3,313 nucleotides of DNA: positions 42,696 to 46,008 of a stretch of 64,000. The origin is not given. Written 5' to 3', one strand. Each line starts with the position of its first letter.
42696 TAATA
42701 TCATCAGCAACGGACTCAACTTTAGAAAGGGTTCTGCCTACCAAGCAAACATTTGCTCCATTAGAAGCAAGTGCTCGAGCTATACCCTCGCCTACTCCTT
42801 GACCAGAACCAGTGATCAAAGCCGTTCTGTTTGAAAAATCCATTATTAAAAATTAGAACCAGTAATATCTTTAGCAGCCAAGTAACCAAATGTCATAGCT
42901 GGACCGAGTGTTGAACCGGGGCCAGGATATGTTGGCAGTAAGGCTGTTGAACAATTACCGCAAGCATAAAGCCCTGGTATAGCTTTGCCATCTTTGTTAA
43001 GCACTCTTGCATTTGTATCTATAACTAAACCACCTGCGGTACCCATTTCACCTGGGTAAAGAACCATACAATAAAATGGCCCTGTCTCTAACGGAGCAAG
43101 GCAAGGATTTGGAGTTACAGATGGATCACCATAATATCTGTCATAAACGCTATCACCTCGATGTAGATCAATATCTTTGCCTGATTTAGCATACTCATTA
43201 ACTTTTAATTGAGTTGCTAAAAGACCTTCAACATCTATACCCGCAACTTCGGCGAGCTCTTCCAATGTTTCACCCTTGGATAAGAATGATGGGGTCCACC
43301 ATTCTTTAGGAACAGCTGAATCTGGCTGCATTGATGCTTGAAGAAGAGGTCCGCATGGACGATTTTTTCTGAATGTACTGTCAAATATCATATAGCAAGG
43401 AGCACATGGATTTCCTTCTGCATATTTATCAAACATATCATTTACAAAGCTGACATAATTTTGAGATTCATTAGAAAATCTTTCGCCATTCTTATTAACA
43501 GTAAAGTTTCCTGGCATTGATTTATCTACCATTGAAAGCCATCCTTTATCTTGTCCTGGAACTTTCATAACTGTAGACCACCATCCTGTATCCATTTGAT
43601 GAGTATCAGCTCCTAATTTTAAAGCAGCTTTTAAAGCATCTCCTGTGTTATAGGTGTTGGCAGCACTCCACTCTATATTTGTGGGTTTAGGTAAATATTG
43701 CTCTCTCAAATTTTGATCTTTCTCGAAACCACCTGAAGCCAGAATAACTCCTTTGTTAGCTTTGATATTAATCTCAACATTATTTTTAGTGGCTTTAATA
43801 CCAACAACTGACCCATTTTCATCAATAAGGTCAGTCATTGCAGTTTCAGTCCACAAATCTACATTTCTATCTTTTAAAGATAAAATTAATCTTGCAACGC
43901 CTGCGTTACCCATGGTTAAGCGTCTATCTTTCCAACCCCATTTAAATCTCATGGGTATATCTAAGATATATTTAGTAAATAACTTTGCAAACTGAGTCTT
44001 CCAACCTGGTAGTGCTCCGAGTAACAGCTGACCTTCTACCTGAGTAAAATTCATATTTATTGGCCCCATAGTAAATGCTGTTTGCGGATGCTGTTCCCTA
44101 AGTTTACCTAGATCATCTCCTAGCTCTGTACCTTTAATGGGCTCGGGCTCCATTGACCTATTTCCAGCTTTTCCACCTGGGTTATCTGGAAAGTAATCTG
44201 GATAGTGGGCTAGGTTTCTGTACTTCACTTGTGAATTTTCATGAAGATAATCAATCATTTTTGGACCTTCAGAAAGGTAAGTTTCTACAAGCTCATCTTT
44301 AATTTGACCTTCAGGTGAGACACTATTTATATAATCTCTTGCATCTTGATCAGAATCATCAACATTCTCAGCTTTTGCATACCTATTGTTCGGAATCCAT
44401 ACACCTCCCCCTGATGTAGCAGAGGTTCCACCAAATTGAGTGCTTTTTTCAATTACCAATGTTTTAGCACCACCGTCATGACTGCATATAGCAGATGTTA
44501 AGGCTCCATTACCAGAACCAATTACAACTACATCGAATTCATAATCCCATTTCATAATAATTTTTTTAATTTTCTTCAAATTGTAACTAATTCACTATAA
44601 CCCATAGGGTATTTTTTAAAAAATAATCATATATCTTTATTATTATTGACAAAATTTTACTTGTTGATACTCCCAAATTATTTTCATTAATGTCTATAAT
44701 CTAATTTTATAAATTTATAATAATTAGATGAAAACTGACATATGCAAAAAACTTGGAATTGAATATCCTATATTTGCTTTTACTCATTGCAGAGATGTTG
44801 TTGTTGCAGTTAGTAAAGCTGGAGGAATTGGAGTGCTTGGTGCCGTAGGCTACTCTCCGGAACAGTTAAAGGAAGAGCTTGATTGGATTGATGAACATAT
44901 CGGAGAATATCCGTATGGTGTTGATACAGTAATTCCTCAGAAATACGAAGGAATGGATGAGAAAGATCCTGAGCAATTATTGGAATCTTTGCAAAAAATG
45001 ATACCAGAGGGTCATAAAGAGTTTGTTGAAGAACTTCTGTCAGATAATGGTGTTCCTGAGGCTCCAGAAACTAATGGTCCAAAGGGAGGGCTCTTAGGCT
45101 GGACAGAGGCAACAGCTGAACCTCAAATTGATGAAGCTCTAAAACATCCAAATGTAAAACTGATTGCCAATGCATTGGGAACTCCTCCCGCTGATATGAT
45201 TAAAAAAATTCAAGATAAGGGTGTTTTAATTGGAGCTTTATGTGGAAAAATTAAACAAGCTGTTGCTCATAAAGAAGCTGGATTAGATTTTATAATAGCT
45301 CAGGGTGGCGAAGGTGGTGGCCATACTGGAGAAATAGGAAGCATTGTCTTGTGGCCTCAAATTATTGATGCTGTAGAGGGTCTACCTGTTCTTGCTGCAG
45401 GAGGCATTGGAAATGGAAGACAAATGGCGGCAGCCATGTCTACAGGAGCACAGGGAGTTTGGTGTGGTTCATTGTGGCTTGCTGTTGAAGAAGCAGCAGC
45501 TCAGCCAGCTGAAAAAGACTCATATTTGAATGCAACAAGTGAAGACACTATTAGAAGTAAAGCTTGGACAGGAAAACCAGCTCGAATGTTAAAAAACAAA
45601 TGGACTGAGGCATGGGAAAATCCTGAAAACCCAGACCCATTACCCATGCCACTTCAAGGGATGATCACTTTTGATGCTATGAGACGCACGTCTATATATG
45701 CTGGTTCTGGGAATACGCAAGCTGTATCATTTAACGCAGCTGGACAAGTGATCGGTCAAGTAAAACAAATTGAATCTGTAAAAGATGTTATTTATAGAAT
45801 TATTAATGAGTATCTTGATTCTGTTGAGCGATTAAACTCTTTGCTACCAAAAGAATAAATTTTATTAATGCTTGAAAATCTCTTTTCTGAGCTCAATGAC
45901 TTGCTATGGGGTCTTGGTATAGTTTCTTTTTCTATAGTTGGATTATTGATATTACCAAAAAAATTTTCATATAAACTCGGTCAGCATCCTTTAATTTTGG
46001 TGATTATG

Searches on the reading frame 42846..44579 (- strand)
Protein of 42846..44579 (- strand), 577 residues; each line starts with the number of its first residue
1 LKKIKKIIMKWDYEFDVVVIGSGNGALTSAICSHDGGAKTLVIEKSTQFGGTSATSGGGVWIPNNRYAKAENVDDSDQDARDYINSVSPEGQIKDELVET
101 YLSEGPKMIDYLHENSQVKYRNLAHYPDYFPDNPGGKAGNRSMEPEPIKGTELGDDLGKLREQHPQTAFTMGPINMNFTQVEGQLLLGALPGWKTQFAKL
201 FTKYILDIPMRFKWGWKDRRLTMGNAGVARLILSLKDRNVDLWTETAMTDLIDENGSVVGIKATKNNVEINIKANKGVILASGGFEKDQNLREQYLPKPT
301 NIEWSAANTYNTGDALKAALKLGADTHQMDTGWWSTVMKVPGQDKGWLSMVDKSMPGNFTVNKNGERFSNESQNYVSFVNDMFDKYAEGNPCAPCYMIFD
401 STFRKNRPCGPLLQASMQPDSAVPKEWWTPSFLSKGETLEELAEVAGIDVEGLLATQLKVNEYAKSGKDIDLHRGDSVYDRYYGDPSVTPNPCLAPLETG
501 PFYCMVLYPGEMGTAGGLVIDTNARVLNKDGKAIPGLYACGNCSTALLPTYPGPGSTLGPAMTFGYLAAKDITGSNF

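Call 5: search_protein_families(library=pfam, proteins=[window:42846-44579:-], max_evalue=0.01)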
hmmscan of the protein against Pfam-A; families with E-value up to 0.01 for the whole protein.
window:42846-44579:- (577 aa): 6 families
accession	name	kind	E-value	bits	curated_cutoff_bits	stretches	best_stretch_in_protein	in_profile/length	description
PF00890.30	FAD_binding_2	-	5.8e-75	253.5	20.4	1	16-558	1-414/414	FAD binding domain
PF12831.13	FAD_oxidored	-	7.7e-08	32.5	27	1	16-69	1-53/416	FAD dependent oxidoreductase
PF03486.20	HI0933_like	-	8.8e-07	29.1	50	1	16-61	2-47/244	HI0933-like protein Rossmann domain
PF01266.30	DAO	-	2.1e-06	28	27.9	1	16-69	1-55/353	FAD dependent oxidoreductase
PF07992.20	Pyr_redox_2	-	0.00012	22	26.1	0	15-49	1-36/291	Pyridine nucleotide-disulphide oxidoreductase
PF01946.23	Thi4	-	0.0015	18.2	26.2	1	14-57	17-61/235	Thi4 family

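Call 6: search_protein_families(library=ncbifam, proteins=[window:42846-44579:-], max_evalue=0.01)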
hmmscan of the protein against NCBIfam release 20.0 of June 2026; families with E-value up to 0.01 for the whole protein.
window:42846-44579:- (577 aa): 54 families (the best 25 are shown)
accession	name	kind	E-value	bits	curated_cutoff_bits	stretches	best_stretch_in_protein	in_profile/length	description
NF005882.1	PRK07843.1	equivalog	3e-159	531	788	1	14-572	1-547/547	3-oxosteroid 1-dehydrogenase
NF009478.0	PRK12844.1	equivalog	4.9e-158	526.9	789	1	9-576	3-552/559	3-ketosteroid-delta-1-dehydrogenase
NF009473.0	PRK12835.1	subfamily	3.5e-142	474.8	837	1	8-573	5-567/585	FAD-binding protein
NF009477.0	PRK12843.1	equivalog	4.7e-141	471.1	758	1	8-573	10-569/578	FAD-dependent oxidoreductase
NF004789.0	PRK06134.1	subfamily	2.2e-134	449.2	747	1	9-575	7-570/581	FAD-dependent oxidoreductase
NF009479.0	PRK12845.1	equivalog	3.6e-117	392.1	793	1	4-572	8-563/566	3-ketosteroid-delta-1-dehydrogenase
NF009476.0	PRK12839.1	equivalog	5.6e-108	361.6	940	1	13-575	7-567/572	FAD-dependent oxidoreductase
NF053676.1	4oxCHCAChcC1Cy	equivalog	2.7e-107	359.4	1000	2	221-573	183-527/528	4-oxocyclohexanecarboxylate 2-dehydrogenase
NF053677.1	Desat2ChcC2Cyan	equivalog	1.8e-92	310.5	900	1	16-573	2-552/558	4-oxocyclohex-2-ene-1-carboxylate 5-dehydrogenase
NF009474.0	PRK12837.1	equivalog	1.5e-91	307.8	675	2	220-575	168-511/513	FAD-binding protein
TIGR01813.1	flavo_cyto_c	subfamily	7.4e-53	179.9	285.45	2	222-545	127-419/444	flavocytochrome c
NF006130.0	PRK08274.1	equivalog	1.3e-40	139.7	369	2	224-570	131-456/467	FAD-dependent tricarballylate dehydrogenase TcuA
NF005510.0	PRK07121.1-3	subfamily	1.5e-38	132.8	481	2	240-570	195-484/492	FAD-binding protein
NF005509.0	PRK07121.1-2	subfamily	1.8e-36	125.8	630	2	239-571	217-520/527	FAD-binding protein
NF005511.0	PRK07121.1-4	equivalog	2.5e-36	125.2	466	2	265-545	258-512/553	FAD-binding protein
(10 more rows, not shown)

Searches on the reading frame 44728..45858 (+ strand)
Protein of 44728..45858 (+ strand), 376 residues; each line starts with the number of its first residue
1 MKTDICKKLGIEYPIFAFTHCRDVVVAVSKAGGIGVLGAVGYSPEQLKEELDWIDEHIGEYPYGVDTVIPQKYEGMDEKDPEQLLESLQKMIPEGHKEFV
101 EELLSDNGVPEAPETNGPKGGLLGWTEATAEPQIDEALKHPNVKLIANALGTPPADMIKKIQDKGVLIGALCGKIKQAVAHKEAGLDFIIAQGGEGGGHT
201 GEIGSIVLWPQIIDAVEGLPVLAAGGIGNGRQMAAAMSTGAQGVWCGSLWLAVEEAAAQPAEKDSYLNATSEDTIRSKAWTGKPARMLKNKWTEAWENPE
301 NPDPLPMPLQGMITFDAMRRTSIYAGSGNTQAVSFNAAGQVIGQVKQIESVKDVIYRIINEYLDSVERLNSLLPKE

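Call 5: search_protein_families(library=pfam, proteins=[window:44728-45858:+], max_evalue=0.01)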
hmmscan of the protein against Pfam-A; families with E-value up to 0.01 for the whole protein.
window:44728-45858:+ (376 aa): 4 families
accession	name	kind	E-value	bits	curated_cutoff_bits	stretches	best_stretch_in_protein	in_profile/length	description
PF03060.21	NMO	-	2.4e-48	165.7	28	1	8-360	7-330/331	Nitronate monooxygenase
PF00478.31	IMPDH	-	3e-05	23.7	25.6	1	217-259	206-248/345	IMP dehydrogenase / GMP reductase domain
PF01070.24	FMN_dh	-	8.5e-05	22.2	24.9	1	178-252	232-307/350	FMN-dependent dehydrogenase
PF04131.20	NanE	-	0.0062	16.2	27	0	156-249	83-175/192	Putative N-acetylmannosamine-6-phosphate epimerase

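Call 6: search_protein_families(library=ncbifam, proteins=[window:44728-45858:+], max_evalue=0.01)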
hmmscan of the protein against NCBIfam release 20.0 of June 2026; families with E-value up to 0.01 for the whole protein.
window:44728-45858:+ (376 aa): 5 families
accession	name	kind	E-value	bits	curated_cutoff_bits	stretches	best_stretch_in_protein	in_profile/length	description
TIGR03151.1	enACPred_II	equivalog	2.1e-45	155.3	453.1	2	142-368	87-306/307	enoyl-[acyl-carrier-protein] reductase FabK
TIGR02814.1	pfaD_fam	subfamily_domain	3.3e-08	32.7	449.25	1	194-275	190-281/444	PfaD family polyunsaturated fatty acid/polyketide biosynthesis protein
NF002231.0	PRK01130.1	subfamily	0.00046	19.3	189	1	155-249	116-212/230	putative N-acetylmannosamine-6-phosphate 2-epimerase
NF008398.0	PRK11197.1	subfamily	0.0029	16.4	376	1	177-253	258-335/381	L-lactate dehydrogenase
TIGR01302.1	IMP_dehydrog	equivalog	0.0035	16.3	481.5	1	217-259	326-368/450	IMP dehydrogenase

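Call 26: find_homologous_proteins(query=window:44728-45858:+, max_evalue=1e-40)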
Query window:44728-45858:+ (376 aa): 8000 proteins with E <= 1e-40 among 8000 candidates; the best 120 are listed.
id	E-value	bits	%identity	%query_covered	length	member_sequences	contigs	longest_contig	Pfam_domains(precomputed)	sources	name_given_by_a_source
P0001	8.7e-247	836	97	100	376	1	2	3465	PF03060.22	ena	-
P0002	1.5e-246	836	97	100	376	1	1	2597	PF03060.22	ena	-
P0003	1.7e-246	835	97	100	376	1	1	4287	PF03060.22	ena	-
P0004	2.2e-246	835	97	100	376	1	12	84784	PF03060.22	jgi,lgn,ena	jgi:NAD(P)H-dependent flavin oxidoreductase YrpB (nitropropane dioxygenase family)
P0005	3.0e-246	835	97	100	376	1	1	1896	PF03060.22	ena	-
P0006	3.9e-246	834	97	100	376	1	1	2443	PF00478.32,PF03060.22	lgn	-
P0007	5.1e-246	834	97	100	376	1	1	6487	PF03060.22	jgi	-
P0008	7.1e-246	833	97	100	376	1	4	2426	PF03060.22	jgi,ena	jgi:NAD(P)H-dependent flavin oxidoreductase YrpB (nitropropane dioxygenase family)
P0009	7.1e-246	833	97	100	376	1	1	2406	PF03060.22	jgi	-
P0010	7.6e-246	833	97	100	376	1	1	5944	PF03060.22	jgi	-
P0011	8.5e-246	833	97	100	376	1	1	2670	PF03060.22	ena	-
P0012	9.0e-246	833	97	100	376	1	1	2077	PF03060.22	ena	-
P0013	1.0e-245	833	97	100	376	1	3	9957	PF01070.25,PF03060.22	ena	-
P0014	1.3e-245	833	97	100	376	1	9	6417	PF03060.22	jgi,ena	jgi:NAD(P)H-dependent flavin oxidoreductase YrpB (nitropropane dioxygenase family)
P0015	1.8e-245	832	97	100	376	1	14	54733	PF03060.22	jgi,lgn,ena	-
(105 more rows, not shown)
